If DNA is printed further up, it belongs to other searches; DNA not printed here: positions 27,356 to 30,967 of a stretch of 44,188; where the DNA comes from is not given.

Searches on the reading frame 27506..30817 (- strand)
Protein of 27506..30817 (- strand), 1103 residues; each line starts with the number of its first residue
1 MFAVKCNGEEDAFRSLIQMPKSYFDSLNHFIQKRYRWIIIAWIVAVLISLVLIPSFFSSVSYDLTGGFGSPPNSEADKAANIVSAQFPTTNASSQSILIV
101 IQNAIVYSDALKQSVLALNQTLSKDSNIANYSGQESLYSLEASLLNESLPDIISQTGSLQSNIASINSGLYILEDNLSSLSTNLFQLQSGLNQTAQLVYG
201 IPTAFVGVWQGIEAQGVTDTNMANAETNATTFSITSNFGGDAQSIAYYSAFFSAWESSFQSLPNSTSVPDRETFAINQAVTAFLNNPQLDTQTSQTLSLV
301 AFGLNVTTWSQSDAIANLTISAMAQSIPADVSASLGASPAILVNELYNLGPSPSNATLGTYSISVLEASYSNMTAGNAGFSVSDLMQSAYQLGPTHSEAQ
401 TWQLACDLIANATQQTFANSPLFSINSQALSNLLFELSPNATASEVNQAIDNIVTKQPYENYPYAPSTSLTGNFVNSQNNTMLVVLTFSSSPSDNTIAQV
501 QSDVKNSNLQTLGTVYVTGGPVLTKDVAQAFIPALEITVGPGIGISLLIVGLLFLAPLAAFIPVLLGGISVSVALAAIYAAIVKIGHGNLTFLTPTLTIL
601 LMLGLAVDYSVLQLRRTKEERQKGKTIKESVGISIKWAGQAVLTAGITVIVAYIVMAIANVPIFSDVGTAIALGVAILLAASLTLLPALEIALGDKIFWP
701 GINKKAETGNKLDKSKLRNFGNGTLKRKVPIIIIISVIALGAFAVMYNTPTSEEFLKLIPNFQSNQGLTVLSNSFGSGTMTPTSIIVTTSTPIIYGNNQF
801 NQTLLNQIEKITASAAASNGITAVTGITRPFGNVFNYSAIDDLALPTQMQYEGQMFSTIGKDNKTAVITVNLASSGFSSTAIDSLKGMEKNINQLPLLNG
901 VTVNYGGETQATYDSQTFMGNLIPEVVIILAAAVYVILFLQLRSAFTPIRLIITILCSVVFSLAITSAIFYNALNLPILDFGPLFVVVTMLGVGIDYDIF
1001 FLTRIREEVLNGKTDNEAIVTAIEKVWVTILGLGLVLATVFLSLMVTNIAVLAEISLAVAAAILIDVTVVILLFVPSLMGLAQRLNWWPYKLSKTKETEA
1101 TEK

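Call 52: search_protein_families(library=pfam, proteins=[window:27506-30817:-], max_evalue=0.001)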
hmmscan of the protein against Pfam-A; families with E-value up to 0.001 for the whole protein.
window:27506-30817:- (1103 aa): 1 family
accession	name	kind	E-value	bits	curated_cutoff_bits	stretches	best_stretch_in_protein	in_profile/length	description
PF03176.21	MMPL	-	6.7e-74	249.2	20.5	2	440-707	44-315/333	MMPL family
